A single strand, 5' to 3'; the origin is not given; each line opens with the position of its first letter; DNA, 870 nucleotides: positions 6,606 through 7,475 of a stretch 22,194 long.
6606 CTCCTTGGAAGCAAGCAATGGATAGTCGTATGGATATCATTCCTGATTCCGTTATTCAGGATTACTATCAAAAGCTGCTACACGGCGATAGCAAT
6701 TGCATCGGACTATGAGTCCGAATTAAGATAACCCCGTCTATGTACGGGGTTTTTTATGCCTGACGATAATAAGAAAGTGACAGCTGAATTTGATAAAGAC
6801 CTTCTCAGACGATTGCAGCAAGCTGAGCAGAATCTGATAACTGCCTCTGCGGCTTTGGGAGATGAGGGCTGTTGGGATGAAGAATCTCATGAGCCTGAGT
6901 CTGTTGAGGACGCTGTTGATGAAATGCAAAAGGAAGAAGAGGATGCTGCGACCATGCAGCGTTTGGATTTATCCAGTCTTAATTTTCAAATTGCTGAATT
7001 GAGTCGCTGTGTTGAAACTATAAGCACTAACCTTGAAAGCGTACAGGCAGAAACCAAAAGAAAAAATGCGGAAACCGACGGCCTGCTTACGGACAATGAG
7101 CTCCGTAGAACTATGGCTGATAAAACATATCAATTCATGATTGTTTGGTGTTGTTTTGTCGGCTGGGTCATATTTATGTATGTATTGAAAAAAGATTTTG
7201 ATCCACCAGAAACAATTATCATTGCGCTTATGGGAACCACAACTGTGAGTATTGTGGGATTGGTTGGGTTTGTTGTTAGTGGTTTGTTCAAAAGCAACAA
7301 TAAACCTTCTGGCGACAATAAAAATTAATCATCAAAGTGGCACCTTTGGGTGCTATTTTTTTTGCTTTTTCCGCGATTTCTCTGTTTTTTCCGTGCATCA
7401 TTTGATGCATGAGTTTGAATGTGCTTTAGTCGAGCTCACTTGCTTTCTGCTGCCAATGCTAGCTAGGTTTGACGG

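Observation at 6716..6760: Terminator hairpin abuts the start codon of the membrane-protein gene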

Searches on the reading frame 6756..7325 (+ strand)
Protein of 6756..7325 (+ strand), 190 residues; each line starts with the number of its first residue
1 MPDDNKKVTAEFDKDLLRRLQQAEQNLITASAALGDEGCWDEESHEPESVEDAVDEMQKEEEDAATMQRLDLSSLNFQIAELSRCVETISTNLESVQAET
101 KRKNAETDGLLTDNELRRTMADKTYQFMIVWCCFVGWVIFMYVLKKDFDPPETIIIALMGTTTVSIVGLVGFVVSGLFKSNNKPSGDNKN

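Call 8: search_protein_families(library=pfam, proteins=[window:6756-7325:+], max_evalue=0.01)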
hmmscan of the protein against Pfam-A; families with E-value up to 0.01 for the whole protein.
window:6756-7325:+ (190 aa): 1 family
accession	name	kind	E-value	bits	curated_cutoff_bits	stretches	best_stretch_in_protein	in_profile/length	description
PF11188.13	DUF2975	-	0.00016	22.1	27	1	127-179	66-117/130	Protein of unknown function (DUF2975)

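Call 9: search_protein_families(library=padloc, proteins=[window:6756-7325:+], max_evalue=0.1)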
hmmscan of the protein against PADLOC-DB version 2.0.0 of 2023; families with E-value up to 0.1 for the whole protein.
window:6756-7325:+ (190 aa): 1 family
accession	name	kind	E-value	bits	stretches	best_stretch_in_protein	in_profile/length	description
PDLC01992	CARF_m9--CARF_TM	-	0.052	11.2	1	115-173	162-216/223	-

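Call 18: find_homologous_proteins(query=window:6756-7325:+, max_evalue=0.001)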
Query window:6756-7325:+ (190 aa): 72 proteins with E <= 0.001 among 231 candidates.
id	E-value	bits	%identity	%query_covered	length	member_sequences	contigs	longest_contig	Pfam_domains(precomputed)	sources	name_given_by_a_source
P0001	7.5e-121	419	100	100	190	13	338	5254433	-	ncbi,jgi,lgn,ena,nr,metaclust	ncbi:DUF2975 domain-containing protein [Escherichia marmotae]|jgi:hypothetical protein|nr:MULTISPECI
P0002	8.9e-102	356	86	100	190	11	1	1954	-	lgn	-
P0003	5.8e-96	338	83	99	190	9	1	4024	-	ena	-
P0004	6.7e-96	337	82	100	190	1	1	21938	-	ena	-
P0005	1.7e-88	313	75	100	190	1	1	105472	-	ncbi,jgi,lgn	ncbi:MAG TPA: DUF2975 domain-containing protein [Buttiauxella sp.]|jgi:hypothetical protein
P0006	4.6e-83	296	73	99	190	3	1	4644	-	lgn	-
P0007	1.0e-81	291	72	99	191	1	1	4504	-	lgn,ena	-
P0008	6.5e-75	269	69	99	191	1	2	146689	-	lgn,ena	-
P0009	7.7e-75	269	69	99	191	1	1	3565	-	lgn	-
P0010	4.5e-73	263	68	99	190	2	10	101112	-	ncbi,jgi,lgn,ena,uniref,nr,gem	ncbi:DUF2975 domain-containing protein [Scandinavium sp. TWS1a]|uniref:DUF2975 domain-containing pro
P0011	6.3e-73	263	67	99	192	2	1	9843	-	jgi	jgi:hypothetical protein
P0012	1.5e-71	258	67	98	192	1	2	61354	-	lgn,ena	-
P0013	3.5e-71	257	66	100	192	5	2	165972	-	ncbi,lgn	ncbi:TPA: DUF2975 domain-containing protein [Salmonella enterica]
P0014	5.2e-68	246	62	100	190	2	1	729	-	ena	-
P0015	2.6e-35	140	42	89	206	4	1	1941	-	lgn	-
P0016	8.3e-29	119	44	76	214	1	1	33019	-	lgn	-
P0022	7.4e-26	109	45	67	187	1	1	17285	-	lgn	-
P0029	7.9e-25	106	41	74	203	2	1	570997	-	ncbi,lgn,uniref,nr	ncbi:hypothetical protein N5E15_09380 [Pantoea stewartii]|uniref:hypothetical protein n=1 Tax=Pantoe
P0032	1.5e-24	105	42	74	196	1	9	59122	-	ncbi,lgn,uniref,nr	ncbi:DUF2975 domain-containing protein [Escherichia coli]|uniref:DUF2975 domain-containing protein n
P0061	9.9e-18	83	42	62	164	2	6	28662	-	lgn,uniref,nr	uniref:Uncharacterized protein n=1 Tax=Providencia stuartii TaxID=588 RepID=A0AAI9DG14_PROST|nr:hypo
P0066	6.1e-17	80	44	50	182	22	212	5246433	-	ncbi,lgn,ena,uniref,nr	ncbi:hypothetical protein MZD66_21275 [Escherichia coli]|uniref:hypothetical protein n=1 Tax=Escheri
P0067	3.4e-16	78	49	46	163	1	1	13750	-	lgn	-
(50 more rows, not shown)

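Call 20: find_related_loci(query=A1, collection=genome_contigs, flank=3000)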
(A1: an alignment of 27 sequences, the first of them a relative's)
Query A1 (190 aa) in genome_contigs; peptide patterns used: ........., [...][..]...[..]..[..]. (x = any residue, [..] = any of these).
33 stretches matched a pattern; 1 encode a relative of the query (tblastn E <= 1e-3); 1 distinct loci.
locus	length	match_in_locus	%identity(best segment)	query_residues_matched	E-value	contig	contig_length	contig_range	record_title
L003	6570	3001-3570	75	1-190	3e-94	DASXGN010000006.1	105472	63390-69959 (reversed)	MAG TPA_asm: Buttiauxella sp. isolate SMAG_U5166 k141_2967950, whole genome shotgun sequence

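Call 21: find_related_loci(query=A1, collection=viral_contigs, flank=2500)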
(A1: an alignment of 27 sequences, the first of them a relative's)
Query A1 (190 aa) in viral_contigs; peptide patterns used: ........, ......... (x = any residue, [..] = any of these).
190 stretches matched a pattern; 53 encode a relative of the query (tblastn E <= 1e-3); 53 distinct loci.
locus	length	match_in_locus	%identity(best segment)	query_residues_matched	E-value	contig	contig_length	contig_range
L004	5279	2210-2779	100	1-190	3e-129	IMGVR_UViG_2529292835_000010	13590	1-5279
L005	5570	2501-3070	100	1-190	4e-129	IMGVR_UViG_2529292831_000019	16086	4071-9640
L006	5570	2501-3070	75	1-190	1e-92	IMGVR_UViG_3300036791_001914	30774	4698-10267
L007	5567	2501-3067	68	1-189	1e-80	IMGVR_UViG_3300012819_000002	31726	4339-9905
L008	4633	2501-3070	67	1-189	9e-79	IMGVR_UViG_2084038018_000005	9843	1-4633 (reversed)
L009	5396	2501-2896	48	54-185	7e-38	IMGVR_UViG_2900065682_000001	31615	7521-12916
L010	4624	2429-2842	45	47-189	3e-33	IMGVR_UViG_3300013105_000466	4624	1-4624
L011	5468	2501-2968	42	17-180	6e-33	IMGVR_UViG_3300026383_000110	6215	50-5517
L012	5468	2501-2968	42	17-180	6e-33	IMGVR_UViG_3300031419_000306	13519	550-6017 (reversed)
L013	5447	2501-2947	40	37-190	4e-33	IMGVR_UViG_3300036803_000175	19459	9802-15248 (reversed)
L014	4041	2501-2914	47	44-185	5e-33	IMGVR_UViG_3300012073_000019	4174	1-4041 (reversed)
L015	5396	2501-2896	48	54-185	7e-38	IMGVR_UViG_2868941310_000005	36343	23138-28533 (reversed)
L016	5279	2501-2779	57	89-181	6e-32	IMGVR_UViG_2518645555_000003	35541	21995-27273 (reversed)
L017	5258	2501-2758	59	97-182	3e-32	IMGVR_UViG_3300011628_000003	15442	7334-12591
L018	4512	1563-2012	43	47-181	7e-32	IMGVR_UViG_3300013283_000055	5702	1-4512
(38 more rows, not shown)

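Call 22: find_related_loci(query=A1, collection=metagenome_contigs, flank=2500)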
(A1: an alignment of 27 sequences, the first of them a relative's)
Query A1 (190 aa) in metagenome_contigs; peptide patterns used: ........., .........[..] (x = any residue, [..] = any of these).
166 stretches matched a pattern; 18 encode a relative of the query (tblastn E <= 1e-3); 18 distinct loci.
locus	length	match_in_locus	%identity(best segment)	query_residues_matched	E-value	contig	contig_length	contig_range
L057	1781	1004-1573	100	1-190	4e-139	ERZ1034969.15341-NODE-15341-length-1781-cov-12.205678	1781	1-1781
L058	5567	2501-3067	68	1-189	3e-81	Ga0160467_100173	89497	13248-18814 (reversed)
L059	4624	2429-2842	45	47-189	8e-34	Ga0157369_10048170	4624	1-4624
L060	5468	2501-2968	42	17-180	2e-33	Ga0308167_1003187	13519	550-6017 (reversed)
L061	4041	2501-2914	47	44-185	1e-33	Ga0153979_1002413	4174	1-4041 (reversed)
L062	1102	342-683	54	76-180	1e-34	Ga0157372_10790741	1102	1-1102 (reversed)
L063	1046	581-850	59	97-185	3e-32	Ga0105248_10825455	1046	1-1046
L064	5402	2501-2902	44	56-189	2e-30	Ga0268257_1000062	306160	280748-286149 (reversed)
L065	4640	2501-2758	56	96-181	1e-29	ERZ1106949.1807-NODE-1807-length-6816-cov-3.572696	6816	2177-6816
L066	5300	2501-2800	44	86-185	4e-26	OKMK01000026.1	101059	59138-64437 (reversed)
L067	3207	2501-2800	44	86-185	4e-26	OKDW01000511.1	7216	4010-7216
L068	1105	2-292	48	86-182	2e-25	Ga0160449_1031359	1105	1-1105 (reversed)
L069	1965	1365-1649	48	86-180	5e-25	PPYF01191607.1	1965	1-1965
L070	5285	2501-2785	44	86-180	9e-24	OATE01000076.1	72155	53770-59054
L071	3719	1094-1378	44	86-180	1e-23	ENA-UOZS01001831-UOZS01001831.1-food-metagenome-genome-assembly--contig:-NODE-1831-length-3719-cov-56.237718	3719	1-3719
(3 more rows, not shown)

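Call 29: list_cluster_members(proteins=[P0066, P0001, P0032, L002:804-1349:+])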
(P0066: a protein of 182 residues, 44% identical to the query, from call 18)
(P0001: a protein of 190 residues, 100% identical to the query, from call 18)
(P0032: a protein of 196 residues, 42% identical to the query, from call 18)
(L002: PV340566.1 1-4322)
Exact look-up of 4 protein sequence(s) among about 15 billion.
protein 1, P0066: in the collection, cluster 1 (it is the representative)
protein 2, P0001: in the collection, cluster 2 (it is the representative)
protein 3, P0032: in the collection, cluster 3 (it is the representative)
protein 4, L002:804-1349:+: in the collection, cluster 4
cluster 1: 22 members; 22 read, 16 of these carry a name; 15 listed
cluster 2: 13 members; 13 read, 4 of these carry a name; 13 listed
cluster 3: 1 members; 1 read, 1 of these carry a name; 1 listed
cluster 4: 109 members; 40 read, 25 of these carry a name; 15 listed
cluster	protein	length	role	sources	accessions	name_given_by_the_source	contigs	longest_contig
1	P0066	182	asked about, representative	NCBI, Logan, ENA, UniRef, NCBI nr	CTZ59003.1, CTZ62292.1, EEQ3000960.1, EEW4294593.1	hypothetical protein MZD66_21275 [Escherichia coli] | hypothetical protein n=1 Tax=Escherichia TaxID=561 RepID=UPI0006A5643D | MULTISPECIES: hypothetical protein [Escherichia]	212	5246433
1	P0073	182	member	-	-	hypothetical protein ACKKEH_003743 [Escherichia coli] | Uncharacterized protein n=1 Tax=Escherichia coli TaxID=562 RepID=A0A3W2VTW9_ECOLX | hypothetical protein [Escherichia coli]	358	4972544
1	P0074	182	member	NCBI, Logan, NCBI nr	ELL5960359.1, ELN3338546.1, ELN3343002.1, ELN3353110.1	hypothetical protein UL378_004009 [Escherichia coli] | hypothetical protein [Escherichia coli]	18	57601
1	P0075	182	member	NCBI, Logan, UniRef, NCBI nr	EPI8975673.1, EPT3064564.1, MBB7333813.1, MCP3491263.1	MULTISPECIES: hypothetical protein [Escherichia] | hypothetical protein n=1 Tax=Escherichia TaxID=561 RepID=UPI000B7CC9A2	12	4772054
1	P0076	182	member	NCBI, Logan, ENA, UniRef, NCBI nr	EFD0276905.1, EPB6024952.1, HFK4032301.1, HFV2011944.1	hypothetical protein OCV15_20340 [Escherichia coli] | hypothetical protein n=1 Tax=Escherichia coli TaxID=562 RepID=UPI0017FFC869 | hypothetical protein [Escherichia coli]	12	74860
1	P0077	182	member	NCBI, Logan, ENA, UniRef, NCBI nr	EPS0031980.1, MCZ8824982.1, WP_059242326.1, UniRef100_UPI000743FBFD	hypothetical protein ACVBCQ_003700 [Escherichia albertii] | hypothetical protein n=1 Tax=Escherichia albertii TaxID=208962 RepID=UPI000743FBFD | hypothetical protein [Escherichia albertii]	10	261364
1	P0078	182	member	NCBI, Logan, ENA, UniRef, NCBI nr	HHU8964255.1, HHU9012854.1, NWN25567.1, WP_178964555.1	hypothetical protein GY662_11980 [Escherichia marmotae] | hypothetical protein n=1 Tax=Escherichia marmotae TaxID=1499973 RepID=UPI0015BDF7D2 | hypothetical protein [Escherichia marmotae]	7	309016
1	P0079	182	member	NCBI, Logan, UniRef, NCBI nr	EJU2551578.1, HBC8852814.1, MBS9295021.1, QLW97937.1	hypothetical protein HV188_00880 [Escherichia coli] | hypothetical protein n=1 Tax=Escherichia coli TaxID=562 RepID=UPI0015E97689 | hypothetical protein [Escherichia coli]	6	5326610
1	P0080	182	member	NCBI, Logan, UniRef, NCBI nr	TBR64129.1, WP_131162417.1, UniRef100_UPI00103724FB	hypothetical protein [Escherichia sp. E10V4] | hypothetical protein n=1 Tax=Escherichia sp. E10V4 TaxID=2478971 RepID=UPI00103724FB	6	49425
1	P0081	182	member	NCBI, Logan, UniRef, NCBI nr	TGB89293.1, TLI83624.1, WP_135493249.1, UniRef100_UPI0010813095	hypothetical protein [Escherichia sp. E2748] | hypothetical protein n=1 Tax=Escherichia sp. E2748 TaxID=2044460 RepID=UPI0010813095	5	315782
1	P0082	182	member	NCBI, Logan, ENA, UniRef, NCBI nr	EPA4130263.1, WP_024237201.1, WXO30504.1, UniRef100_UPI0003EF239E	hypothetical protein [Escherichia coli] | hypothetical protein n=1 Tax=Escherichia coli TaxID=562 RepID=UPI0003EF239E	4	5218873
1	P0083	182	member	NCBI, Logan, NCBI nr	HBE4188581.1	TPA: hypothetical protein KL715_003277 [Escherichia coli] | hypothetical protein [Escherichia coli]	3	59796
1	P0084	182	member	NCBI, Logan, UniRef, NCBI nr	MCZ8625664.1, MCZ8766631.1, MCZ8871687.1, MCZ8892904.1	hypothetical protein OM363_14460 [Escherichia albertii] | hypothetical protein n=1 Tax=Escherichia albertii TaxID=208962 RepID=UPI0002B9492F | hypothetical protein [Escherichia albertii]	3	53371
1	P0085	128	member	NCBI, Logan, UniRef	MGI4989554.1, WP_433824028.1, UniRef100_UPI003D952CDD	hypothetical protein [Escherichia coli] | hypothetical protein n=1 Tax=Escherichia coli TaxID=562 RepID=UPI003D952CDD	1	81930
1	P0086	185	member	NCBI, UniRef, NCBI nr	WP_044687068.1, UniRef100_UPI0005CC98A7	hypothetical protein [Escherichia coli] | hypothetical protein n=1 Tax=Escherichia coli TaxID=562 RepID=UPI0005CC98A7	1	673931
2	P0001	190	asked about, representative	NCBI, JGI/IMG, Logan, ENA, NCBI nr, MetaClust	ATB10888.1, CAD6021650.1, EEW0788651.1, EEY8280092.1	DUF2975 domain-containing protein [Escherichia marmotae] | hypothetical protein | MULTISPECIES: DUF2975 domain-containing protein [Escherichia]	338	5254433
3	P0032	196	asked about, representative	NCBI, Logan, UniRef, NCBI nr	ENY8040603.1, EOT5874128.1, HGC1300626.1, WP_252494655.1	DUF2975 domain-containing protein [Escherichia coli] | DUF2975 domain-containing protein n=1 Tax=Escherichia coli TaxID=562 RepID=UPI00208DC7B7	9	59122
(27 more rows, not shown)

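Call 33: find_encoding_contigs(protein=P0002, flank=1200, max_places=1)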
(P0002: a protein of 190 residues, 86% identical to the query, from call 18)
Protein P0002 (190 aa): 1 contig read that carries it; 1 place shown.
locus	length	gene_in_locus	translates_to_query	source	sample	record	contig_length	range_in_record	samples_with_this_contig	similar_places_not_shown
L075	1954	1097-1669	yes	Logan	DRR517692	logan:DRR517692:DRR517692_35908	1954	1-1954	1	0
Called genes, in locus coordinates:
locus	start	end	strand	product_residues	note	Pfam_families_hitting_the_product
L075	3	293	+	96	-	?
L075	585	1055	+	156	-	PF13274:SocA_Panacea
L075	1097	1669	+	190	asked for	-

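Call 34: find_encoding_contigs(protein=P0004, flank=3000, max_places=1)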
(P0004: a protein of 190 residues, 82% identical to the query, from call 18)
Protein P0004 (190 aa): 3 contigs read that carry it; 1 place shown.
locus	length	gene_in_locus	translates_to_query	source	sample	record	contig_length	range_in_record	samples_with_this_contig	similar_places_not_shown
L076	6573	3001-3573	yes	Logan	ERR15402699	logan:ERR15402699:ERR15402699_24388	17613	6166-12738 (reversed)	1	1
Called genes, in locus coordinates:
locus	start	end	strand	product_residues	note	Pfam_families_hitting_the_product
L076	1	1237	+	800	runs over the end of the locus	PF05840:Phage_GPA, PF23343:REP_ORF2-G2P (weak)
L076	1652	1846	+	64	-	-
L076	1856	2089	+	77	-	PF06183:DinI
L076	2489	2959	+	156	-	PF13274:SocA_Panacea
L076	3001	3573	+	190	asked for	-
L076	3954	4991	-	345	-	PF04860:Phage_portal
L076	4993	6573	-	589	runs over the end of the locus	PF06056:Terminase_5, PF13384:HTH_23 (weak), PF03237:Terminase_6N, PF17289:Terminase_6C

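Call 35: find_encoding_contigs(protein=P0007, flank=1200, max_places=1)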
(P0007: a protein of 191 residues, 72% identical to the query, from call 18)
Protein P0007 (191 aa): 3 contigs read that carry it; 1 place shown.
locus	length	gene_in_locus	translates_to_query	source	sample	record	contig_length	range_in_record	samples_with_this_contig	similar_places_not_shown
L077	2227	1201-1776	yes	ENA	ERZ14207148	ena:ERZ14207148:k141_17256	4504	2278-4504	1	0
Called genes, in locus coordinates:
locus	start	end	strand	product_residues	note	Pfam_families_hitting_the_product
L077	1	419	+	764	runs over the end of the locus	PF05840:Phage_GPA, PF23343:REP_ORF2-G2P (weak)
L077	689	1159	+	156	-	PF13274:SocA_Panacea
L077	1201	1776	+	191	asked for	-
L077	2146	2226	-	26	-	?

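Call 36: find_encoding_contigs(protein=P0008, flank=3000, max_places=1)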
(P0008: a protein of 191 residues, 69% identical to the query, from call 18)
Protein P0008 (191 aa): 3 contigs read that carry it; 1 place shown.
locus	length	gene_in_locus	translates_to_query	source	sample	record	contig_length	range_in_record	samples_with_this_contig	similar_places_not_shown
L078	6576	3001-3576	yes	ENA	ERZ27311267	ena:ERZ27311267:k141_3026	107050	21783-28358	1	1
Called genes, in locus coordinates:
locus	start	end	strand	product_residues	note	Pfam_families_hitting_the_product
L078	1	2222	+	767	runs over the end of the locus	PF05840:Phage_GPA, PF23343:REP_ORF2-G2P (weak)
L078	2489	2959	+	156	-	PF13274:SocA_Panacea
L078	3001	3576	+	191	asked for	-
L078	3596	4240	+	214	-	-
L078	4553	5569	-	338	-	PF04860:Phage_portal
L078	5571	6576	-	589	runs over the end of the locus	PF06056:Terminase_5, PF13384:HTH_23 (weak), PF03237:Terminase_6N, PF17289:Terminase_6C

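Call 37: find_encoding_contigs(protein=P0013, flank=3000, max_places=1)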
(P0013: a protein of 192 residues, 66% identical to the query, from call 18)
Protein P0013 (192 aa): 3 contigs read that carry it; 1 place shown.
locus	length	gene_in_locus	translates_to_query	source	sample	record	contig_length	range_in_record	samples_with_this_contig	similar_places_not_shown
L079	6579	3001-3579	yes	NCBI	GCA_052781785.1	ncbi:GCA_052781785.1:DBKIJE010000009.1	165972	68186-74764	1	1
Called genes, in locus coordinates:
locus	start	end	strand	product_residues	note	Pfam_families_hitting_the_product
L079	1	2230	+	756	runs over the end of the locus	PF05840:Phage_GPA, PF23343:REP_ORF2-G2P (weak)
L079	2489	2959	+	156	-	PF13274:SocA_Panacea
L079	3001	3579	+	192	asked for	-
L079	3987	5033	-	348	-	PF04860:Phage_portal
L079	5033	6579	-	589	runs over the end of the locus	PF06056:Terminase_5, PF13384:HTH_23 (weak), PF13518:HTH_28 (weak), PF03237:Terminase_6N, PF17289:Terminase_6C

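Call 38: find_encoding_contigs(protein=P0015, flank=1200, max_places=1)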
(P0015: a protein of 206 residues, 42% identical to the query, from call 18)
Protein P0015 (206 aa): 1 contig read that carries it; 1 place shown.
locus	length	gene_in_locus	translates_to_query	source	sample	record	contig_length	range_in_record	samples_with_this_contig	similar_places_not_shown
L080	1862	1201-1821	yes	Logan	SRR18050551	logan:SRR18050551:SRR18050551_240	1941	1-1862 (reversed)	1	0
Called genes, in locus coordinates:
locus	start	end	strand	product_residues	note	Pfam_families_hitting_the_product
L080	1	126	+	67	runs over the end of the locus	?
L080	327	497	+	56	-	-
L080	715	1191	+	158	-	PF13274:SocA_Panacea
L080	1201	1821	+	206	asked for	-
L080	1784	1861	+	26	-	?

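Call 39: find_encoding_contigs(protein=P0016, flank=3000, max_places=1)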
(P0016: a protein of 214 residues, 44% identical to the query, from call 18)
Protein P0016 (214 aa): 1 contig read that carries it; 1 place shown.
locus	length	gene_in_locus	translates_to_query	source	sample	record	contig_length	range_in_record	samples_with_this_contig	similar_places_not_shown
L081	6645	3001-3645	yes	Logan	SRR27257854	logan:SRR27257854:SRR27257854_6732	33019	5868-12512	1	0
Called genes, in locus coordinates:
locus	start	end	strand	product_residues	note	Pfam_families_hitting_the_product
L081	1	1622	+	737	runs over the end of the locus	PF05840:Phage_GPA, PF23343:REP_ORF2-G2P (weak)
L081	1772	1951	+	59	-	-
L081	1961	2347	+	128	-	-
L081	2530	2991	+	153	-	PF13274:SocA_Panacea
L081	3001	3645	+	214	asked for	-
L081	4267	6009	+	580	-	PF10592:AIPR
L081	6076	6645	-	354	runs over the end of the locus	PF04860:Phage_portal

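Call 40: find_encoding_contigs(protein=P0029, flank=3000, max_places=1)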
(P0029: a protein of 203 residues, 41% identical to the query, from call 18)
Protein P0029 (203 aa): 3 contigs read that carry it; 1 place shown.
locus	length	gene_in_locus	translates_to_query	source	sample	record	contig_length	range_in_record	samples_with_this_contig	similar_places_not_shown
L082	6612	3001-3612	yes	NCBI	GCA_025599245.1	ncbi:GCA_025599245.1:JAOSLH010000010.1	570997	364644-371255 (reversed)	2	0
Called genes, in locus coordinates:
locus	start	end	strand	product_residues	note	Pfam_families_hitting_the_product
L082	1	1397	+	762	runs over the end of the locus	PF05840:Phage_GPA, PF23343:REP_ORF2-G2P (weak)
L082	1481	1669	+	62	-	-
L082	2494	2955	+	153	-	PF13274:SocA_Panacea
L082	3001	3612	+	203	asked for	-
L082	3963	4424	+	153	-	PF26636:DUF8209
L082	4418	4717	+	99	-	PF07377:DUF1493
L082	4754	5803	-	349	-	PF04860:Phage_portal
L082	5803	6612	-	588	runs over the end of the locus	PF06056:Terminase_5, PF03237:Terminase_6N, PF17289:Terminase_6C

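Call 41: find_encoding_contigs(protein=P0032, flank=3000, max_places=1)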
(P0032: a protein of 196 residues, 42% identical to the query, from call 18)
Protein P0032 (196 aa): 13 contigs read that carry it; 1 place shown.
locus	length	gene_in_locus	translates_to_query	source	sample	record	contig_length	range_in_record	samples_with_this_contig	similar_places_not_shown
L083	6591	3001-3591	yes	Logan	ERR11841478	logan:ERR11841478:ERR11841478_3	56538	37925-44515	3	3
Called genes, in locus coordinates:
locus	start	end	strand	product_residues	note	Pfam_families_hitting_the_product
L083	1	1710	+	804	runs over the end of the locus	PF05840:Phage_GPA, PF23343:REP_ORF2-G2P (faint)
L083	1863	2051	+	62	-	-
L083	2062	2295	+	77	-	PF06183:DinI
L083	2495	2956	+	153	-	PF13274:SocA_Panacea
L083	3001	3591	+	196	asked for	-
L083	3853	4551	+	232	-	PF13643:DUF4145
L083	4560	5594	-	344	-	PF04860:Phage_portal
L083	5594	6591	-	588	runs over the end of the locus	PF06056:Terminase_5, PF03237:Terminase_6N, PF17289:Terminase_6C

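Call 42: find_encoding_contigs(protein=P0061, flank=3000, max_places=1)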
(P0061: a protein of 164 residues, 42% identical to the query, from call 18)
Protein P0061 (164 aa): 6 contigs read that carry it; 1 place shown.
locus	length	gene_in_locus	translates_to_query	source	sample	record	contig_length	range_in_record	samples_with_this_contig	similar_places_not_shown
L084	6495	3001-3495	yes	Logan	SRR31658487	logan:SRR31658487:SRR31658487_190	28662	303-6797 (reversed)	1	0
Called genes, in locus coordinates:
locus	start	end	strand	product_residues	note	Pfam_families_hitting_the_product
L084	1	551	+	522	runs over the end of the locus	PF00270:DEAD, PF04851:ResIII, PF00271:Helicase_C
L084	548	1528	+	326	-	PF08273:Zn_Ribbon_Prim, PF23639:DUF7146, PF13362:Toprim_3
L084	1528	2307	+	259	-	PF27659:CHP02642 (faint), PF03589:Antiterm, PF00684:DnaJ_CXXCXGXG (faint), PF03589:Antiterm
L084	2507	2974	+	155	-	PF13274:SocA_Panacea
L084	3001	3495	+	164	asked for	-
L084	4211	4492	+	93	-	-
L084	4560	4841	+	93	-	-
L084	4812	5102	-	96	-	-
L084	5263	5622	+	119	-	PF05106:Phage_holin_3_1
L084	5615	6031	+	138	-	-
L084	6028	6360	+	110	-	PF10828:DUF2570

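Call 43: find_encoding_contigs(protein=P0067, flank=3000, max_places=1)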
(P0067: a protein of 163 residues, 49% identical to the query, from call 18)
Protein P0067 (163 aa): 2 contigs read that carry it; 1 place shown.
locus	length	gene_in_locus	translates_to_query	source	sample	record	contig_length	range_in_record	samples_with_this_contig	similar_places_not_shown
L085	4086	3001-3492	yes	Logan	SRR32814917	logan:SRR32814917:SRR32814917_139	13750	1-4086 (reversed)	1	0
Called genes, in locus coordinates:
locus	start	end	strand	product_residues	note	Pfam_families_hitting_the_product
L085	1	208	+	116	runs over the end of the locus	-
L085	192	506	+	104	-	-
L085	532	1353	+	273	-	-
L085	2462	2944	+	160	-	PF13274:SocA_Panacea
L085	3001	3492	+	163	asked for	-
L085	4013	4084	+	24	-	?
